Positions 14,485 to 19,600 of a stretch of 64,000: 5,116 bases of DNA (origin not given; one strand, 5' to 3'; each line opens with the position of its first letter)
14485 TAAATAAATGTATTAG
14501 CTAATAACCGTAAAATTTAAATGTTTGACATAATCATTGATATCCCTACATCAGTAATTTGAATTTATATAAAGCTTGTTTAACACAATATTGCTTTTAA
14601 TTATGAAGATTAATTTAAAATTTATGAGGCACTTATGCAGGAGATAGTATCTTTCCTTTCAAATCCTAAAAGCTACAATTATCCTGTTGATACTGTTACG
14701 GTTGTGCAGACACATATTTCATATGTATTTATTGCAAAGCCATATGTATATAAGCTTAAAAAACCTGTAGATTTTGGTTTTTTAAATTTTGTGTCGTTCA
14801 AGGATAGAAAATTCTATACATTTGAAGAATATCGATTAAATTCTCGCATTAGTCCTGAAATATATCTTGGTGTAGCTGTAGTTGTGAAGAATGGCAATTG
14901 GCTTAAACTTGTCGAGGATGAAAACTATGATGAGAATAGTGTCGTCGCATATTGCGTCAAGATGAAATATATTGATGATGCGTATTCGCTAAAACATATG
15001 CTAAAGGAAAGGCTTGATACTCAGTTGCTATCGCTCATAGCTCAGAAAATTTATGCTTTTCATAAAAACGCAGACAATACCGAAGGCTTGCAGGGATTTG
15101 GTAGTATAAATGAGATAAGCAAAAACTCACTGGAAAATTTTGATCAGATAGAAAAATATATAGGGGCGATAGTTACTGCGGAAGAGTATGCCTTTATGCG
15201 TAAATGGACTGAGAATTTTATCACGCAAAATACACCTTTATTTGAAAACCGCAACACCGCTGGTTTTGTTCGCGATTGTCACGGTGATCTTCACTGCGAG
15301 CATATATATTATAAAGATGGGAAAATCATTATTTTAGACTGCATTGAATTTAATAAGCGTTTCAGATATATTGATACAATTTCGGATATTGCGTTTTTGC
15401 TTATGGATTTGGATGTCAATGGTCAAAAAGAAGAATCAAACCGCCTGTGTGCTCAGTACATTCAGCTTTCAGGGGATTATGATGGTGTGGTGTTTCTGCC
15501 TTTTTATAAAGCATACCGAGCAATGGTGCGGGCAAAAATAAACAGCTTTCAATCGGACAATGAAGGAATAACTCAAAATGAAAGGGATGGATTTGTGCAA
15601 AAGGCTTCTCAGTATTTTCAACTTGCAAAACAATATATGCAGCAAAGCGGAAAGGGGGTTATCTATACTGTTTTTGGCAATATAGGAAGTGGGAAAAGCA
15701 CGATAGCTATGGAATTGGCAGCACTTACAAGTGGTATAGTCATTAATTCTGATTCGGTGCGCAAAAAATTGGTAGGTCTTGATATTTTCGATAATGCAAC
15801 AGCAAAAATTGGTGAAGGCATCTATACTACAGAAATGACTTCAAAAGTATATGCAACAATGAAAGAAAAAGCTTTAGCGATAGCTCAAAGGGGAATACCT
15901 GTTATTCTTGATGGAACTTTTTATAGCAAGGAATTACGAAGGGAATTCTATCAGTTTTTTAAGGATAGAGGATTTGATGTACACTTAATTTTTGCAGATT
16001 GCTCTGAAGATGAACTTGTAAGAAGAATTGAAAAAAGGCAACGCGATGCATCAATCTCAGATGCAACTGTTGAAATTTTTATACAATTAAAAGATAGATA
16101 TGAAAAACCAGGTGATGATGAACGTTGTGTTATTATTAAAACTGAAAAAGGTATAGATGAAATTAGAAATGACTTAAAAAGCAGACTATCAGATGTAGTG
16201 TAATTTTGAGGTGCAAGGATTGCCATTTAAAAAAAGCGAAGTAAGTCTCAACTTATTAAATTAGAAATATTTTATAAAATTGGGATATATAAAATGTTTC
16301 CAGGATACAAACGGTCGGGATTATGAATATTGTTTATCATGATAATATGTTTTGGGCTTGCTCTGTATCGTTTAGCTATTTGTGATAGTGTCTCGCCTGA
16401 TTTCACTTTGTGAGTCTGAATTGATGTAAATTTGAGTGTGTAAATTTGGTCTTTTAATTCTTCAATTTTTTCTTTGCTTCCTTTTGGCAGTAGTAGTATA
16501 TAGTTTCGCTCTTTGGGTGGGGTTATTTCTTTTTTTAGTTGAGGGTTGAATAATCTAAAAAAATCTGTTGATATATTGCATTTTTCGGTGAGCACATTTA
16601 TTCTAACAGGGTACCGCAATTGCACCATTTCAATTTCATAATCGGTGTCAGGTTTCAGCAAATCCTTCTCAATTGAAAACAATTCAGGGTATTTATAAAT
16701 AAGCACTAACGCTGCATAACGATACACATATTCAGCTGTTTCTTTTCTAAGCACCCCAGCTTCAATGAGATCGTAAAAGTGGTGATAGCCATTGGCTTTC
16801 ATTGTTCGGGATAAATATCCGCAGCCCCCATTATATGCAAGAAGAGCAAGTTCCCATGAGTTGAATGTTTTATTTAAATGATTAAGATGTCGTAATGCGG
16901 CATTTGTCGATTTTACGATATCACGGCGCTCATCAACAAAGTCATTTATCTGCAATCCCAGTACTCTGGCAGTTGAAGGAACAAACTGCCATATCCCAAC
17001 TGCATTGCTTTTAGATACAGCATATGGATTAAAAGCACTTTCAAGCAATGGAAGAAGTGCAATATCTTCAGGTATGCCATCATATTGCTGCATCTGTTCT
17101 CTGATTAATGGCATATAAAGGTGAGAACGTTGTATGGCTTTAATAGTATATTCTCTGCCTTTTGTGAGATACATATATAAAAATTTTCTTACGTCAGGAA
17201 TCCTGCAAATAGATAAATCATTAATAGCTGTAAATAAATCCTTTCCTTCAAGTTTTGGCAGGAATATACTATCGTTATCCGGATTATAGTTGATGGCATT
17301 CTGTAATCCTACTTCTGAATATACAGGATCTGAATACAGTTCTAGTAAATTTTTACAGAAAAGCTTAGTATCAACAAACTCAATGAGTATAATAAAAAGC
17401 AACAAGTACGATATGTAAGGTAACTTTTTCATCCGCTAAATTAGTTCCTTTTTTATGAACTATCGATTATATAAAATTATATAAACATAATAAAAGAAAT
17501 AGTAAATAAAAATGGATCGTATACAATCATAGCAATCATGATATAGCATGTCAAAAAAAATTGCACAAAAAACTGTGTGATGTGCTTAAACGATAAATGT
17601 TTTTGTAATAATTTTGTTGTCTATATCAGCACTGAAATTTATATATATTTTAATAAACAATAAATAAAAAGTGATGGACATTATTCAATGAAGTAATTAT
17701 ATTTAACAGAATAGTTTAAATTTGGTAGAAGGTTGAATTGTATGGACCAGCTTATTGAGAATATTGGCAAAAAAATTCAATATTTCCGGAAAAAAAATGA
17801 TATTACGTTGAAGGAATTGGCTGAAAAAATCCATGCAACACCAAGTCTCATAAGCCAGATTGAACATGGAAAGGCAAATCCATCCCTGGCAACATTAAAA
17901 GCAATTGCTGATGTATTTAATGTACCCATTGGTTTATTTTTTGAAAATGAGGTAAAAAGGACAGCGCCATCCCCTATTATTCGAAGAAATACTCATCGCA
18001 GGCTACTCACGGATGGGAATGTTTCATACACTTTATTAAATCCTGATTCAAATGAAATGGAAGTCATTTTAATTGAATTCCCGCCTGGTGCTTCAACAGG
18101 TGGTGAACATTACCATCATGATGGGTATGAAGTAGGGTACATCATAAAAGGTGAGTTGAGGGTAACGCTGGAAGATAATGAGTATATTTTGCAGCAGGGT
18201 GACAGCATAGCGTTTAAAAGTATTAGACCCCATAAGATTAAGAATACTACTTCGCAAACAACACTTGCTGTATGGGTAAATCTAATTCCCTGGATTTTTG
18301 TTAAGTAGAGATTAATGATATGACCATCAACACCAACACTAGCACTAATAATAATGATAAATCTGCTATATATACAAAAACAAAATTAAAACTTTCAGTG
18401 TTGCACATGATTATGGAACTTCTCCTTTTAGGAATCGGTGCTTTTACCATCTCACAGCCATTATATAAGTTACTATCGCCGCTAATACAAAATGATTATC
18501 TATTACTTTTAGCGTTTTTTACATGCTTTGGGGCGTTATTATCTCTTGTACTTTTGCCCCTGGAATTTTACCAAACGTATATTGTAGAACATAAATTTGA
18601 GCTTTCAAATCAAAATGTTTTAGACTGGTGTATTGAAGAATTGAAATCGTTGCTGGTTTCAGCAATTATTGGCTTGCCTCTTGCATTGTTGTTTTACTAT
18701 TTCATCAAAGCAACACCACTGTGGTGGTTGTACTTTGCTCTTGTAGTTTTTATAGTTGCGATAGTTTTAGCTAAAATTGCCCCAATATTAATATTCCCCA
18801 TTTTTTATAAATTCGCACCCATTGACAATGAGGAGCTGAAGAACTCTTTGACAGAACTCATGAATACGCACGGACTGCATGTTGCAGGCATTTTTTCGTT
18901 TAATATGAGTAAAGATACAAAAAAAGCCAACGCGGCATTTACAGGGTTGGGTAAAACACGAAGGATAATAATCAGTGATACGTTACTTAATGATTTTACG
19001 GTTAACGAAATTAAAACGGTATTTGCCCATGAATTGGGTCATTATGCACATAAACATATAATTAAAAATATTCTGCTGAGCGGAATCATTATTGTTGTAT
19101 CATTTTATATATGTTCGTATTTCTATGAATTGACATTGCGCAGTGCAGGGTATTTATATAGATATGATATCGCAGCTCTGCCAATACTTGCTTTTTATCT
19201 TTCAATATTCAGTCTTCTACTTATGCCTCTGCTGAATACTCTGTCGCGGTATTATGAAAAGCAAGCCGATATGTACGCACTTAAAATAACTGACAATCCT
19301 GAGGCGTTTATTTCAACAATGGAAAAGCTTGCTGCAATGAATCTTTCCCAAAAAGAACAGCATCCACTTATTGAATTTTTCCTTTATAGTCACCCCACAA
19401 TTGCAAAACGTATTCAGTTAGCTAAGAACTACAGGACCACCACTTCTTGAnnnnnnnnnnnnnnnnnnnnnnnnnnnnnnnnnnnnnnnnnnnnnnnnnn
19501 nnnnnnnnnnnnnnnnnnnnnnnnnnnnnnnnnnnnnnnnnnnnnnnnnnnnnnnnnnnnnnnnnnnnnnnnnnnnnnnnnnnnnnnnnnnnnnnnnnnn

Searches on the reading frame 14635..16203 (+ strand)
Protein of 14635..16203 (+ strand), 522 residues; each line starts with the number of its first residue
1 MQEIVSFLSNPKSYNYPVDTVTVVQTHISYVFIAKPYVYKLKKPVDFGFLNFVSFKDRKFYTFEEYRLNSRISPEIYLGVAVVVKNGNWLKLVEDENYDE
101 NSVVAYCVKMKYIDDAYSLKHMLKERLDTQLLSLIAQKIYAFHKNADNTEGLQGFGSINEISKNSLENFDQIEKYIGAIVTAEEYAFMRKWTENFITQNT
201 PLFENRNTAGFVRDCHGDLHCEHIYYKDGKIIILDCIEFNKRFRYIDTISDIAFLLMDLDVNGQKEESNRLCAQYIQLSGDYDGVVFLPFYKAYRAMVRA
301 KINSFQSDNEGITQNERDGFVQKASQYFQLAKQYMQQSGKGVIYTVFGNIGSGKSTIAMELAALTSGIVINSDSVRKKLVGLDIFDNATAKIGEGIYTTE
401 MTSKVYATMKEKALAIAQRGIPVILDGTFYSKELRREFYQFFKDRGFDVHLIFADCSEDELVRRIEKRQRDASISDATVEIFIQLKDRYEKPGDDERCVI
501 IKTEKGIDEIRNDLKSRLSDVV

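Call 83: search_protein_families(library=pfam, proteins=[window:14635-16203:+], max_evalue=0.0001)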
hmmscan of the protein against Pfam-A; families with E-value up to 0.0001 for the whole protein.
window:14635-16203:+ (522 aa): 5 families
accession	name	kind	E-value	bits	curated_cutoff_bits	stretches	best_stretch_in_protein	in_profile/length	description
PF13671.12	AAA_33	-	1.2e-24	87.6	27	1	346-492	4-143/143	AAA domain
PF08433.16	KTI12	-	9.9e-10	38.8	22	1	346-497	6-145/271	Chromatin associated protein KTI12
PF06414.18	Zeta_toxin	-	2.7e-09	37.2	22.3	1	332-471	9-146/199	Zeta toxin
PF13238.12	AAA_18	-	9.4e-08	33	29.4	1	346-470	3-113/128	AAA domain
PF13207.12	AAA_17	-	2.2e-05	25.2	27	1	349-473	3-128/136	AAA domain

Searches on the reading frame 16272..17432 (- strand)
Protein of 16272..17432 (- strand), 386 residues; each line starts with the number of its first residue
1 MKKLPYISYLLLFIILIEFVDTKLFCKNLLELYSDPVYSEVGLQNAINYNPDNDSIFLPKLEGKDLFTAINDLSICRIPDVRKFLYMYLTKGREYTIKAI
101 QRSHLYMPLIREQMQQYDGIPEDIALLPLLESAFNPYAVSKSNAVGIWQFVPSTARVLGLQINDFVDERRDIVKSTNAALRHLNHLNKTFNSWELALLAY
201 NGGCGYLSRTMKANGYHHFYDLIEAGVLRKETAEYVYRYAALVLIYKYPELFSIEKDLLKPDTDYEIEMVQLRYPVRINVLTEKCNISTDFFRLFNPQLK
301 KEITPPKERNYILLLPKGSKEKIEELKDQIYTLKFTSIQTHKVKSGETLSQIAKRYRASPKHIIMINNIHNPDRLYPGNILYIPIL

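Call 83: search_protein_families(library=pfam, proteins=[window:16272-17432:-], max_evalue=0.0001)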
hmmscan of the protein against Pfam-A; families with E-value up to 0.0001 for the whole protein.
window:16272-17432:- (386 aa): 2 families
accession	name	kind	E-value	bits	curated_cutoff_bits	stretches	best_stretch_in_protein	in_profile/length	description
PF01464.25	SLT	-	9.3e-28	96.6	21.3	1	109-215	2-109/117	Transglycosylase SLT domain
PF01476.26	LysM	-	2.1e-12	47.2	20.9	1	341-384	1-43/43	LysM domain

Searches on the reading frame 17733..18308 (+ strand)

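Call 83: search_protein_families(library=pfam, proteins=[window:17733-18308:+], max_evalue=0.0001)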
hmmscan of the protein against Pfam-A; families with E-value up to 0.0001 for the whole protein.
window:17733-18308:+ (191 aa): 6 families
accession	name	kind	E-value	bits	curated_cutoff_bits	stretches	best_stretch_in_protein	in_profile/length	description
PF07883.17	Cupin_2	-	1.3e-19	70.1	27.2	1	113-182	2-69/70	Cupin domain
PF01381.28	HTH_3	-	4.1e-15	56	23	1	15-68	1-54/55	Helix-turn-helix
PF12844.13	HTH_19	-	7.9e-10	39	30.2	1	12-70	1-59/64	Helix-turn-helix domain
PF13443.12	HTH_26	-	3.1e-08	34.2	22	1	14-67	1-55/63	Cro/C1-type HTH DNA-binding domain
PF13560.12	HTH_31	-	7.3e-07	29.8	27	1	18-65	9-57/64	Helix-turn-helix domain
PF02311.25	AraC_binding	-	9.9e-07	29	21.1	1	128-175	20-67/135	AraC-like ligand binding domain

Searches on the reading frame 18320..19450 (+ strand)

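Call 83: search_protein_families(library=pfam, proteins=[window:18320-19450:+], max_evalue=0.0001)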
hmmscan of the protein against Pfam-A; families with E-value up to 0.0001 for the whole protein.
window:18320-19450:+ (376 aa): 3 families
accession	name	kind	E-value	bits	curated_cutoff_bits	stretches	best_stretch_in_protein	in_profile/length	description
PF01435.24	Peptidase_M48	-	6.6e-31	108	20.3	1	168-370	2-184/186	Peptidase family M48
PF16491.10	Peptidase_M48_N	-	8.6e-24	84.8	27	1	9-164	21-179/179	CAAX prenyl protease N-terminal, five membrane helices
PF05569.17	Peptidase_M56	-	9.7e-06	25.4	31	1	140-258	104-220/296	BlaR1 peptidase M56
